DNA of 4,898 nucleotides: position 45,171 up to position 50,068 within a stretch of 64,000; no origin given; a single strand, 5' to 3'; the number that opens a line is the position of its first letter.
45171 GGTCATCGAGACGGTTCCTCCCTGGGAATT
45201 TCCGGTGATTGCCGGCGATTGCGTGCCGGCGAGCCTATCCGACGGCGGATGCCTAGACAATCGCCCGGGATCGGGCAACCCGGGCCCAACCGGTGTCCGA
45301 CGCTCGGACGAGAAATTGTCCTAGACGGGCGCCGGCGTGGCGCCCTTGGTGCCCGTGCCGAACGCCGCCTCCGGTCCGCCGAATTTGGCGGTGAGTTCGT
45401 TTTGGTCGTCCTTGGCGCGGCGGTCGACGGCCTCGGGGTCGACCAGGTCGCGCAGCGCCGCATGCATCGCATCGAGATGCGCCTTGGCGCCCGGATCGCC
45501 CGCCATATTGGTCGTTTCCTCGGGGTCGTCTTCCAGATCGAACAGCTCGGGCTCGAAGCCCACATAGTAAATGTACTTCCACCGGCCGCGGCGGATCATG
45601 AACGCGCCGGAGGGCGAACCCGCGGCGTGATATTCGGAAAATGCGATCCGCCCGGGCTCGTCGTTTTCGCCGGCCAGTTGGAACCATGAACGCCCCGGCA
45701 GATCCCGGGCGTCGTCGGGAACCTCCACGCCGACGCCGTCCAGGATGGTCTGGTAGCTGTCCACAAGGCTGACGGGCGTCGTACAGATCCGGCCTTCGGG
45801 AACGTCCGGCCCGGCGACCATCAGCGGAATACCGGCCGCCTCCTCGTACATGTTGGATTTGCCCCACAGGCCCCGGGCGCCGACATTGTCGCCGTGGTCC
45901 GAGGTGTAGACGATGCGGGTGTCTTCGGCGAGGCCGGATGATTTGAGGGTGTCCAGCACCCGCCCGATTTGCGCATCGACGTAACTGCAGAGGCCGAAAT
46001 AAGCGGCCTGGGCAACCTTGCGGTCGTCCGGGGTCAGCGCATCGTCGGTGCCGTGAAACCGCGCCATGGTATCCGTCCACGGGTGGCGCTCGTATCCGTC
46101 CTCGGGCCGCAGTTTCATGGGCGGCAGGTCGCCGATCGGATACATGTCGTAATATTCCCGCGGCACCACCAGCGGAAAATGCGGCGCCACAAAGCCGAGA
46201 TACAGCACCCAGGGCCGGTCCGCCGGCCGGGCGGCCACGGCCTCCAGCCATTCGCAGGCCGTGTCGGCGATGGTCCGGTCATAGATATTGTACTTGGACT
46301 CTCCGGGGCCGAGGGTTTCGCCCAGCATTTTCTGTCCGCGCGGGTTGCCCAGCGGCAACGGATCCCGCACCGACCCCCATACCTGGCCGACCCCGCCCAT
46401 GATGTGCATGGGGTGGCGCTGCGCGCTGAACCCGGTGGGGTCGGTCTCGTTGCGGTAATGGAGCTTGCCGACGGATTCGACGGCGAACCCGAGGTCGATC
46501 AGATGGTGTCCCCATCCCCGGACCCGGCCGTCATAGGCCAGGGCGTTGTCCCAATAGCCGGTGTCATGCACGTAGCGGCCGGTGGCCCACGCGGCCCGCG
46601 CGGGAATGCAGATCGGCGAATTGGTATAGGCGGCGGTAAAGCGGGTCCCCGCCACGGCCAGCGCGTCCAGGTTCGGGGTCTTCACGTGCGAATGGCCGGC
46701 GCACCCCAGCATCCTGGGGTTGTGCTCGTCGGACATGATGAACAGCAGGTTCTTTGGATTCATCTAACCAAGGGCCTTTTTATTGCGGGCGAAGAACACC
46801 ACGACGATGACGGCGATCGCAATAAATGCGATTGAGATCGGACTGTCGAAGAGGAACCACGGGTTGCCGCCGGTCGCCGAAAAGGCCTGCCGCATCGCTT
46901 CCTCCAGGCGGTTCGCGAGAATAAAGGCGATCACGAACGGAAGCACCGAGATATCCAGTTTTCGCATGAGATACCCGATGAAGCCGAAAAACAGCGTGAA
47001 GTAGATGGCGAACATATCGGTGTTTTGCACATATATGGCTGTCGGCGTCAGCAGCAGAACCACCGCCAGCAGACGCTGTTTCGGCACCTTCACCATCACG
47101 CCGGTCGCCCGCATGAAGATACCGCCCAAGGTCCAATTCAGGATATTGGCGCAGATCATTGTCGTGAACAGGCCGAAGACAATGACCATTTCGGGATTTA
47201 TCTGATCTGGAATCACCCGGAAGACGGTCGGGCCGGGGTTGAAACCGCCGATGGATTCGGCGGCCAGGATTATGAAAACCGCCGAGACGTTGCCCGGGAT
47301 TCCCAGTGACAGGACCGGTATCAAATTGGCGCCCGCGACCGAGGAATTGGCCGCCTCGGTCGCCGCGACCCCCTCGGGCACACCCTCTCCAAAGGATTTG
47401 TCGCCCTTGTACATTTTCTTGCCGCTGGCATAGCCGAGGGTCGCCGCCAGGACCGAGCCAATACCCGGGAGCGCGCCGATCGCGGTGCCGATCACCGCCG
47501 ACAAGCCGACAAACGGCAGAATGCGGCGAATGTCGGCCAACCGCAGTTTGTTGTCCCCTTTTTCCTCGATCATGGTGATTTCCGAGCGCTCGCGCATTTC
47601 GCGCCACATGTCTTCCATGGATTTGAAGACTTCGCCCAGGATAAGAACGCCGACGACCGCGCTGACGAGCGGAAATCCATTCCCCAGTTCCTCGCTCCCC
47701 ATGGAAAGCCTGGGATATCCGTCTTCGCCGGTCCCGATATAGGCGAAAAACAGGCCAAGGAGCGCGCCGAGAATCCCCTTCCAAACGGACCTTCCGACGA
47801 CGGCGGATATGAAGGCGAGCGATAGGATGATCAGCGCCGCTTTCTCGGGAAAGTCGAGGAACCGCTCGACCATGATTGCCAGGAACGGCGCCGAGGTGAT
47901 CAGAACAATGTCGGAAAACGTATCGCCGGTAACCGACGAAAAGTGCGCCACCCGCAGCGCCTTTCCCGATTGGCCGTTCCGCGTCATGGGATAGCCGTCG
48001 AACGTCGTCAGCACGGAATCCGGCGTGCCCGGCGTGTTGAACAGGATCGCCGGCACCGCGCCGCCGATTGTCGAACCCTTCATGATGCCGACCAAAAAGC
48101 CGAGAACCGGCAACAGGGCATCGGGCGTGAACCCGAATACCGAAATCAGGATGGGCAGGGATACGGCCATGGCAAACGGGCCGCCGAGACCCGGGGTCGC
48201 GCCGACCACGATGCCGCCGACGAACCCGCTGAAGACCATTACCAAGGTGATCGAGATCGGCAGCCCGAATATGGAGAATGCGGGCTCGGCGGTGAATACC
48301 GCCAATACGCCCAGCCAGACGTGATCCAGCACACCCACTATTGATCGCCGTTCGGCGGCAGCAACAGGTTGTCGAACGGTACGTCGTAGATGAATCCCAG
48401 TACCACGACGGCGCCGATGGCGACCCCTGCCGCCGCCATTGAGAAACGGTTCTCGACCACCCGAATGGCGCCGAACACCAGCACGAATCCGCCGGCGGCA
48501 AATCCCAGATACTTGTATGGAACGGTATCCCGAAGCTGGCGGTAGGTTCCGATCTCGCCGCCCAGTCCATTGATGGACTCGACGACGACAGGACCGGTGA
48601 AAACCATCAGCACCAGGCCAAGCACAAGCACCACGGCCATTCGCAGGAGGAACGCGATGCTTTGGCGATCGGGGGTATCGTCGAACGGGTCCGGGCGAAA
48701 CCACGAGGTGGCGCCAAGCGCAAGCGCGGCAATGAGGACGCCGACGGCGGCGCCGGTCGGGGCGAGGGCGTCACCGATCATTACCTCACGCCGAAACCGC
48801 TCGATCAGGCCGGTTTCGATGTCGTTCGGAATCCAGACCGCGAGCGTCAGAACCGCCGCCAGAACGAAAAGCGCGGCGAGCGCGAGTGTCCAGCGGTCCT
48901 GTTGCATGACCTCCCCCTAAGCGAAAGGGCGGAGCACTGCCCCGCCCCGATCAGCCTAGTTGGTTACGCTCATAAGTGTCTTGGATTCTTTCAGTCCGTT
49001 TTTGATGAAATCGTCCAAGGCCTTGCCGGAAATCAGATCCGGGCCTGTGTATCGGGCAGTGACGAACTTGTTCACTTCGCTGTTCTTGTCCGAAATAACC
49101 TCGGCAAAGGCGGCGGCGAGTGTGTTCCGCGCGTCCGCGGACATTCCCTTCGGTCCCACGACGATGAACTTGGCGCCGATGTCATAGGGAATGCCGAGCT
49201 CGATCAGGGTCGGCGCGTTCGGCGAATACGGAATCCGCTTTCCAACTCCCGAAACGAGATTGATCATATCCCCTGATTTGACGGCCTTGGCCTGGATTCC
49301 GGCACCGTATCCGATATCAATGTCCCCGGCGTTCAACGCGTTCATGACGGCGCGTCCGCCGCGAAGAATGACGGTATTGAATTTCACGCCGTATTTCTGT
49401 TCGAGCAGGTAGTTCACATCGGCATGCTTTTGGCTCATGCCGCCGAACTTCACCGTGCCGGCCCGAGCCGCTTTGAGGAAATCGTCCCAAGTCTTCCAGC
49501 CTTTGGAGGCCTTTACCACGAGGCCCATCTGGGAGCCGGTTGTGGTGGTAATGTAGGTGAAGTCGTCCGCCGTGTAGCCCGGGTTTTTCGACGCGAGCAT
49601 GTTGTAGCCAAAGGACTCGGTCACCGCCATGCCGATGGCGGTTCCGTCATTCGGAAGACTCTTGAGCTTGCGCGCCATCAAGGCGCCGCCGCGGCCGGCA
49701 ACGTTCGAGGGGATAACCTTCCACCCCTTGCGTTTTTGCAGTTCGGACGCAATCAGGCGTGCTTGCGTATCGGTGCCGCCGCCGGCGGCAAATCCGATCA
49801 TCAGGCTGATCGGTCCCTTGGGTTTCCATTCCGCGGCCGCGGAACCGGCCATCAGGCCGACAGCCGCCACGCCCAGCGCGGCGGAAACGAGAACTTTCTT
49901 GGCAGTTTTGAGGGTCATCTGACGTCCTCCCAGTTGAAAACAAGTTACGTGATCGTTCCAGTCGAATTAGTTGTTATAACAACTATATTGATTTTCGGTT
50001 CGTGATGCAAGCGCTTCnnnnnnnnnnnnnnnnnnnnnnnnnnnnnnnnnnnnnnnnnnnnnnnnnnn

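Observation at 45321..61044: Four leaderless Cys-type sulfatases within 16 kb and no maturase gene in view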

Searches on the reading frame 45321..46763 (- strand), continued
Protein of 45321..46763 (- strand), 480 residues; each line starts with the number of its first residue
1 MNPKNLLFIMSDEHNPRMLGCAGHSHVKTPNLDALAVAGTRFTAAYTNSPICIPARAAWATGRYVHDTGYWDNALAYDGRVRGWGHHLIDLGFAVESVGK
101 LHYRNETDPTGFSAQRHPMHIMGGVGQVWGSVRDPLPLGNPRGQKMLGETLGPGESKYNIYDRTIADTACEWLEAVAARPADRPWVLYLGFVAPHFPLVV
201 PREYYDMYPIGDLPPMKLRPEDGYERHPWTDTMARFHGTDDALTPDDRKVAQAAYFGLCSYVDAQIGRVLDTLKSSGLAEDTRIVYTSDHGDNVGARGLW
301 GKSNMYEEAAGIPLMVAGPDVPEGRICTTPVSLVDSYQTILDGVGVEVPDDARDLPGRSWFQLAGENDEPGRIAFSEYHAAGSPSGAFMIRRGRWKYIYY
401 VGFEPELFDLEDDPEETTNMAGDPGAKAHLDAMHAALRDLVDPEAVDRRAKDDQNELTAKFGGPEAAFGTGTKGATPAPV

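Call 59: search_solved_structures(query=window:45321-46763:-, max_evalue=1e-48, show_alignments=1)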
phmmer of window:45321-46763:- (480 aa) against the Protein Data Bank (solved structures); distinct sequences matched with E-value up to 1e-48: 4.
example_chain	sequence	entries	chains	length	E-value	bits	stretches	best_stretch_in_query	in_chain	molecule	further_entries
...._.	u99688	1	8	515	1.8e-58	201.8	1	4-451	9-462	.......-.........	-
6g5z_A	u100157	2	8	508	2e-56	195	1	5-449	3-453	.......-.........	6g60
7pth_A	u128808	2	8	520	2e-56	195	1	4-450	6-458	Choline sulfatase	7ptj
4upi_A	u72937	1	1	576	2.6e-49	171.5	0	169-436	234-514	SULFATASE FAMILY PROTEIN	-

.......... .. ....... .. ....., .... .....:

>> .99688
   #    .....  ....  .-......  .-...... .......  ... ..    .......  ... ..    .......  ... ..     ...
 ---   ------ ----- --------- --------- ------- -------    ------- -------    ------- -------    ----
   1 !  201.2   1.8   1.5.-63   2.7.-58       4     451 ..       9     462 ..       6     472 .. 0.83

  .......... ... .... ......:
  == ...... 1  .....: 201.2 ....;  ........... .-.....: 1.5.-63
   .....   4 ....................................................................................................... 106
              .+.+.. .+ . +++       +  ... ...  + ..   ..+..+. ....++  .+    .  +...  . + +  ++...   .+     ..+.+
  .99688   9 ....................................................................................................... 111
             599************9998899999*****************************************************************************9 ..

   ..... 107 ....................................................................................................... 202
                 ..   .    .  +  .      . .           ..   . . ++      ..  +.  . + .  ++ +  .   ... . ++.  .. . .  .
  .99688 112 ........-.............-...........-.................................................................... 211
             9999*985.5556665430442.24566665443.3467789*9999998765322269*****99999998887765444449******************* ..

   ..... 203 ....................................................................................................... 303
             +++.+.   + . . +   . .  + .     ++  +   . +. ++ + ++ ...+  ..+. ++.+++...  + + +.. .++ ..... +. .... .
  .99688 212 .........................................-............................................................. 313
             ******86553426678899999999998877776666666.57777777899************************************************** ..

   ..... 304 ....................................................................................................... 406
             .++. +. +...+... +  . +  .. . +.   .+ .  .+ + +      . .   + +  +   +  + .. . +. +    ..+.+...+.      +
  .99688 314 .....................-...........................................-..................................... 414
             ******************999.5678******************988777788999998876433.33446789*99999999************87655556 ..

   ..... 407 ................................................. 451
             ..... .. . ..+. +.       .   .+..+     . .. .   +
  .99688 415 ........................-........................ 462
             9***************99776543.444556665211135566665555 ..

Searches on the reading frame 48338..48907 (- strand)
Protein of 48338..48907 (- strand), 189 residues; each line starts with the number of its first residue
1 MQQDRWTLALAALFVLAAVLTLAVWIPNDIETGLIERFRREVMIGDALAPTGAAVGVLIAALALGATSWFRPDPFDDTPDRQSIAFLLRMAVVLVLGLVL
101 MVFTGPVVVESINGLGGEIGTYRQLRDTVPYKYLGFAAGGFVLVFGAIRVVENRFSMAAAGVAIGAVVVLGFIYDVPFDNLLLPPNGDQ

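Call 8: search_protein_families(library=pfam, proteins=[window:48338-48907:-])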
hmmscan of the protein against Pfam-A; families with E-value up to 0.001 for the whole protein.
window:48338-48907:- (189 aa): 0 families

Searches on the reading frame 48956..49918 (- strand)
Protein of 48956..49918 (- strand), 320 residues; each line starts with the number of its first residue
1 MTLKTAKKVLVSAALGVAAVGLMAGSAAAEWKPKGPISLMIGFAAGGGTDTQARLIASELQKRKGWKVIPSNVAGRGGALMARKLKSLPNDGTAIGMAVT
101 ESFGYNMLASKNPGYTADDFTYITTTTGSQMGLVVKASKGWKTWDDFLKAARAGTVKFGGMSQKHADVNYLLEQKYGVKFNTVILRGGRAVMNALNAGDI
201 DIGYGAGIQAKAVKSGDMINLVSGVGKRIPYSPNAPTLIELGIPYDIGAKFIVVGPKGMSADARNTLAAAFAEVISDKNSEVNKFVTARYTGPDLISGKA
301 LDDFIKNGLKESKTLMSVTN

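Call 8: search_protein_families(library=pfam, proteins=[window:48956-49918:-])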
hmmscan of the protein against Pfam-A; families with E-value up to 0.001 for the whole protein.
window:48956-49918:- (320 aa): 1 family
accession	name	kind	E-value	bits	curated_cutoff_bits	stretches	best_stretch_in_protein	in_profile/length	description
PF03401.19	TctC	-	4.1e-19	69.6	27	1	53-316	2-269/274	Tripartite tricarboxylate transporter family receptor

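Call 63: search_solved_structures(query=window:48956-49918:-, max_evalue=0.001)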
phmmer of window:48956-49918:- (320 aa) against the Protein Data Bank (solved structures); distinct sequences matched with E-value up to 0.001: 11.
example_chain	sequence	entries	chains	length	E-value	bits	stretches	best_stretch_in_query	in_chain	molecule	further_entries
25hk_A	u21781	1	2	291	1.6e-15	60.5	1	26-308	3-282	Tripartite tricarboxylate transporter substrate binding protein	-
4x9t_A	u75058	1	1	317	5.4e-15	58.8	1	32-279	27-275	Uncharacterized protein UPF0065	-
5oei_A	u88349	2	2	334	1.6e-13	54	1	29-271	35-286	Uncharacterized protein family UPF0065:Tat pathway signal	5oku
6hke_A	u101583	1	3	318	1.4e-11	47.6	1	36-275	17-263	Possible TctC subunit of the Tripartite Tricarboxylate Transport(TTT) Family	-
2f5x_A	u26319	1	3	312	3.3e-11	46.3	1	33-273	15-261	BugD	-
2dvz_A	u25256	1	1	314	4.2e-10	42.7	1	29-304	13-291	Putative exported protein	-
2qpq_A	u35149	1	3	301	8.4e-09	38.5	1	33-275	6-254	protein Bug27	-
7ndr_A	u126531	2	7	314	9.9e-08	34.9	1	33-277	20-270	Tripartite tricarboxylate transporter substrate binding protein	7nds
8hka_A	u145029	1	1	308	2.7e-05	27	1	37-277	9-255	Periplasmic terephthalate binding protein (TBP)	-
8hk9_D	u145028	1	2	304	3.2e-05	26.7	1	37-277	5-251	Periplasmic terephthalate binding protein (TBP)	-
8hkb_A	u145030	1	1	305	0.0001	25.1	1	37-277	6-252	Periplasmic terephthalate binding protein (TBP)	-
